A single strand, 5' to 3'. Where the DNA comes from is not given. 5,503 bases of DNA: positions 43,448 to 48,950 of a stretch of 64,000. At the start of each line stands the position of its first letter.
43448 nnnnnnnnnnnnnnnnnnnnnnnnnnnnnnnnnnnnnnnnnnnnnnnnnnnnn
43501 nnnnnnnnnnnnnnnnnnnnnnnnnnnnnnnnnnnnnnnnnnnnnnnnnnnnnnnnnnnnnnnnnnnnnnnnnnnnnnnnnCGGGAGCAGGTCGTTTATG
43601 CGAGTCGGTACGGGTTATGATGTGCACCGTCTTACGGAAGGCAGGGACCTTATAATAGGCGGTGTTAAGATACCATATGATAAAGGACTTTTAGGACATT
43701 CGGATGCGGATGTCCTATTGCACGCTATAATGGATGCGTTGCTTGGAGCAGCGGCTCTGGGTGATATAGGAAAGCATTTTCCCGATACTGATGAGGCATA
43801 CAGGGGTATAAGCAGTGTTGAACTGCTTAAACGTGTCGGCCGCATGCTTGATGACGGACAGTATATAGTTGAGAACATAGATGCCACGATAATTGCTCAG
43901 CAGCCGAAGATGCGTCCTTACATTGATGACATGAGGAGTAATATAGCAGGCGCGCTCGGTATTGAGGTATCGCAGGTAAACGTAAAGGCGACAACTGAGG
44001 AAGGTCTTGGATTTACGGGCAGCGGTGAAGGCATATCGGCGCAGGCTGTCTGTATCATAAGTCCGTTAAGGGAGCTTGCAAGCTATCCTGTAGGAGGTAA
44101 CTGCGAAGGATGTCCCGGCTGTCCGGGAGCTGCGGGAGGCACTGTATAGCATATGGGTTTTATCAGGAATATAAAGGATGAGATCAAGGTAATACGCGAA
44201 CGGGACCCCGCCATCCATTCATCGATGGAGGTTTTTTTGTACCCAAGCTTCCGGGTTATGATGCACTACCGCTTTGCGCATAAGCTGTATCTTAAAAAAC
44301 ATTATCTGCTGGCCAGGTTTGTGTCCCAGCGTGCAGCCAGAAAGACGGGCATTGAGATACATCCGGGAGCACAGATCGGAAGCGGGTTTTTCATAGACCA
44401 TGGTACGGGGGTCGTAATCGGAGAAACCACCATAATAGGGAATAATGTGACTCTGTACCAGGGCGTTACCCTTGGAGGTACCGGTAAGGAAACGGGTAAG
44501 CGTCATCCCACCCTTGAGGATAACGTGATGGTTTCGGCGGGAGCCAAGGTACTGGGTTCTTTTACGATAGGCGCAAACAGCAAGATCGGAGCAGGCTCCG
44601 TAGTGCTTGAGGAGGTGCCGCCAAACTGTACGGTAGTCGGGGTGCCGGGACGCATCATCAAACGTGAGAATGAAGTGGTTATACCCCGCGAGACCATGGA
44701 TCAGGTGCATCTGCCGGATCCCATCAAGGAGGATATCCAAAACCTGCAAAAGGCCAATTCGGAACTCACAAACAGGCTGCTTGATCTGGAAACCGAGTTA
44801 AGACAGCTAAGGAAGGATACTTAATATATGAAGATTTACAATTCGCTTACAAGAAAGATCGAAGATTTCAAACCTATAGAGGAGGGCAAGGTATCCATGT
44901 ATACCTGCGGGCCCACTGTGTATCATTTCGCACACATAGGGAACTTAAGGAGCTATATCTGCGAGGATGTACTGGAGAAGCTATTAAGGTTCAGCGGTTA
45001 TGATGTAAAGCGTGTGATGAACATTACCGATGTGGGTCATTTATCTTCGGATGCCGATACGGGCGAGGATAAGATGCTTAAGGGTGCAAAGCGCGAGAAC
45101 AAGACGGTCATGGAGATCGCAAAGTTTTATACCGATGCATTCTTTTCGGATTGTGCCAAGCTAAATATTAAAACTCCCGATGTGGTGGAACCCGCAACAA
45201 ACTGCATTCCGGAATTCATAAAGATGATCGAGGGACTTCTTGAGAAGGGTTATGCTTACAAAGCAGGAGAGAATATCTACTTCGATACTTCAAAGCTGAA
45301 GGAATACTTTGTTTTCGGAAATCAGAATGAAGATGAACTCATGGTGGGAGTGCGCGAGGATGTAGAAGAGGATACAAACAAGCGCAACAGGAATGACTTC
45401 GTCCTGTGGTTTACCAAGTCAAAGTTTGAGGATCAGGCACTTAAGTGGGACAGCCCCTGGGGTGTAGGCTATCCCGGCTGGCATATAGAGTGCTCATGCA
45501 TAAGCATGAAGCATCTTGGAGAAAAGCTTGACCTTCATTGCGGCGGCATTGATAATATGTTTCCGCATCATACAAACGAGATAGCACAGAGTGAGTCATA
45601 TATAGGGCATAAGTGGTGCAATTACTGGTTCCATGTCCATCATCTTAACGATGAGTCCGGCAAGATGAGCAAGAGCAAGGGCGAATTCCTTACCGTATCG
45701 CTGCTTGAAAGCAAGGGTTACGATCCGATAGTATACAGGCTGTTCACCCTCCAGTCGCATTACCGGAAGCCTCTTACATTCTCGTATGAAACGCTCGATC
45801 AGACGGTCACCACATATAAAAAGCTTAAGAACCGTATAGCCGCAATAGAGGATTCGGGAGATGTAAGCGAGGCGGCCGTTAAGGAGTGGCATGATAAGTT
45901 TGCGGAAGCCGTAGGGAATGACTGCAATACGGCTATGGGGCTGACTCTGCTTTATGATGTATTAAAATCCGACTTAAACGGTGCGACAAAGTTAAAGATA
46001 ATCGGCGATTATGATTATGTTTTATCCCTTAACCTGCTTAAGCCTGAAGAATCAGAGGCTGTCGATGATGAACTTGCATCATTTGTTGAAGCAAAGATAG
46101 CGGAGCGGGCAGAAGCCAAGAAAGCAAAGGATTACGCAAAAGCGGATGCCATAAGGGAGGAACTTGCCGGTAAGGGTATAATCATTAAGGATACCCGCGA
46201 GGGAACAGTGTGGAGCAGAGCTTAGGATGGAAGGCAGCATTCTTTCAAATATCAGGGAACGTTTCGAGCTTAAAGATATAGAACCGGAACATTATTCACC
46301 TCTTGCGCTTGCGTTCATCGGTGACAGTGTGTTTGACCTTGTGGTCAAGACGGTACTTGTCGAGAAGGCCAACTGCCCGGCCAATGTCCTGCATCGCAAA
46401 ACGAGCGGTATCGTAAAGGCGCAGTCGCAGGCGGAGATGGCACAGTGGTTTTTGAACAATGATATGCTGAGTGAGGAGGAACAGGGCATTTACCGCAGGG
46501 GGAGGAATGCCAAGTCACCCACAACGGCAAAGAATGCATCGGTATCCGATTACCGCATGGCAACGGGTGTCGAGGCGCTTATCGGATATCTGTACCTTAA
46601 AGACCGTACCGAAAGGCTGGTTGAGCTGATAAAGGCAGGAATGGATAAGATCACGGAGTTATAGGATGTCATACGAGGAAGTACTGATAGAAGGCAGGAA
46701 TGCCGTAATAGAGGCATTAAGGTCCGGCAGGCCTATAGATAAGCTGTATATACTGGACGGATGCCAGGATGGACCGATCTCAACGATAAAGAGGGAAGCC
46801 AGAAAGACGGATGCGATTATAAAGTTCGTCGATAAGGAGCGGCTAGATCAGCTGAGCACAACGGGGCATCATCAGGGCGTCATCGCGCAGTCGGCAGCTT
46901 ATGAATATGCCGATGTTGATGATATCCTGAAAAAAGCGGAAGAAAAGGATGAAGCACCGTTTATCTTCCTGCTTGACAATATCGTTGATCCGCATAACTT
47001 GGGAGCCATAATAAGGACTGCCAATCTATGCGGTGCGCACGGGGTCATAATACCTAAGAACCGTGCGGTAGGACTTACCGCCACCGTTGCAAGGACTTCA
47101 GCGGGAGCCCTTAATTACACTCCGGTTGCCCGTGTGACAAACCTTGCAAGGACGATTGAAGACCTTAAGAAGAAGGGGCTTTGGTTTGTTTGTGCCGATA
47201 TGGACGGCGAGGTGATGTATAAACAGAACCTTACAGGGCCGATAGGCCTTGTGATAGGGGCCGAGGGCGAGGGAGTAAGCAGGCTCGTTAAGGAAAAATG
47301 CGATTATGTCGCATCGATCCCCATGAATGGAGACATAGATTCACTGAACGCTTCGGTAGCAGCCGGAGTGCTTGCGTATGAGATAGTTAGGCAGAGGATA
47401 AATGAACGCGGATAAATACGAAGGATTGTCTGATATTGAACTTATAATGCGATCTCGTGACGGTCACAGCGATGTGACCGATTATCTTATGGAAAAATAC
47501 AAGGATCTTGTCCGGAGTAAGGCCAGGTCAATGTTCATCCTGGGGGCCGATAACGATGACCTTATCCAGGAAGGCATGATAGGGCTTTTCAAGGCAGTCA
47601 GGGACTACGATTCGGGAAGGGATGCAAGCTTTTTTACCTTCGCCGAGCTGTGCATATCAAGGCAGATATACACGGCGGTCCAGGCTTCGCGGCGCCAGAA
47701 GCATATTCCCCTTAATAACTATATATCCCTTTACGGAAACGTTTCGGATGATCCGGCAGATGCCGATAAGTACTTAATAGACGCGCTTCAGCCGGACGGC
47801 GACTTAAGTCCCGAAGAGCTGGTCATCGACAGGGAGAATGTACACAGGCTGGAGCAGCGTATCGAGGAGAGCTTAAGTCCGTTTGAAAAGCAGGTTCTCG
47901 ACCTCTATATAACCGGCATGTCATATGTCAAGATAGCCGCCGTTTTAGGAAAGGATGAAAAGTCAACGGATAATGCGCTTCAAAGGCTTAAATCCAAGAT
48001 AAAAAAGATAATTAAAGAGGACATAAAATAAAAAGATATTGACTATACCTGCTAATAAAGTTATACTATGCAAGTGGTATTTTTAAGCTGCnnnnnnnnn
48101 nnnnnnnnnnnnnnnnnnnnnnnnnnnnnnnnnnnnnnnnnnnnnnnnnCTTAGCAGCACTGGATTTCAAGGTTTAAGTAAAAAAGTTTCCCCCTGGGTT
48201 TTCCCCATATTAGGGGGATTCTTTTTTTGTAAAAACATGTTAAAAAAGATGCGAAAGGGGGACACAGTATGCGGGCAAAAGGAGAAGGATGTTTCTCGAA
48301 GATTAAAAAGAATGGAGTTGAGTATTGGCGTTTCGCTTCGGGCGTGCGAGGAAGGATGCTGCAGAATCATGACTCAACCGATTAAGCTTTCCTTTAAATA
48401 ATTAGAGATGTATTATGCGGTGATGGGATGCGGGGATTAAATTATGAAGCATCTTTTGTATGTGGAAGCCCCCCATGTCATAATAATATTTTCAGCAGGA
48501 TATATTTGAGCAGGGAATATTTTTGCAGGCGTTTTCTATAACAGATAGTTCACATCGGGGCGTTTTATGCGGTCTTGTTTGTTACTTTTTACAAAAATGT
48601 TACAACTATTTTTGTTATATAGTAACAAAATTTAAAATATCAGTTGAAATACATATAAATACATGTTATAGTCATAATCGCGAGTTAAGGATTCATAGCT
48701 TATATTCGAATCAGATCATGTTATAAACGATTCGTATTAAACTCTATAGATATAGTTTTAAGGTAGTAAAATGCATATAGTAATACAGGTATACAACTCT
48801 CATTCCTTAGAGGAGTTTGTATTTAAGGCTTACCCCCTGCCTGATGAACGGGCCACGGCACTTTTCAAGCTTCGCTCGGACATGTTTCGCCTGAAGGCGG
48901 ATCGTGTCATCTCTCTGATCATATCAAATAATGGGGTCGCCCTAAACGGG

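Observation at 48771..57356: Stripped-down, non-canonical type VII-like secretion locus lacking EssA, EssB and EsaA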

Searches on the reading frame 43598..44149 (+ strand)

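Call 43: search_protein_families(library=pfam, proteins=[window:43598-44149:+], max_evalue=0.000001)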
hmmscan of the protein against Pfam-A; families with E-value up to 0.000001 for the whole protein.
window:43598-44149:+ (183 aa): 1 family
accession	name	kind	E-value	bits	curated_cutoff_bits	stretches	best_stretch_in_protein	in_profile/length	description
PF02542.21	YgbB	-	3e-71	239.2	26.7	1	1-154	1-154/155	YgbB family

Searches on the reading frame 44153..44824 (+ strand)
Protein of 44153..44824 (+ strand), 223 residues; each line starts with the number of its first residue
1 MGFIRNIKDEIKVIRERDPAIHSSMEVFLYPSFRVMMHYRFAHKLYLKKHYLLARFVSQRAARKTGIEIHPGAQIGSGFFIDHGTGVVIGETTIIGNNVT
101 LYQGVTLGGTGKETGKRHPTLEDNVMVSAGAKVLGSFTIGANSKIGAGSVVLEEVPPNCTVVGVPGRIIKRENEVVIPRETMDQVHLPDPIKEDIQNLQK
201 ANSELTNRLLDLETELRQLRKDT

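Call 43: search_protein_families(library=pfam, proteins=[window:44153-44824:+], max_evalue=0.000001)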
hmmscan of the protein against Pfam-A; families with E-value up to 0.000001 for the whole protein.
window:44153-44824:+ (223 aa): 1 family
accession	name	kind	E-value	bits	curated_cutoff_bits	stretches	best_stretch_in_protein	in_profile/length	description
PF00132.30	Hexapep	-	7.4e-14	51.2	27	1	118-151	1-34/36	Bacterial transferase hexapeptide (six repeats)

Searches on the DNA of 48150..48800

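Call 99: search_rna_families(source=window, start=48150, end=48800, threshold=evalue, max_evalue=1)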
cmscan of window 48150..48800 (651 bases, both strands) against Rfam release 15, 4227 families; matches with E-value up to 1: 1.
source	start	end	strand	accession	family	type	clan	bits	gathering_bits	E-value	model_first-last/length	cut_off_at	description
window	48636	48706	-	RF00355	snoR28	Gene; snRNA; snoRNA; CD-box;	-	21.8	45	0.21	1-78/78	no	Small nucleolar RNA snoR28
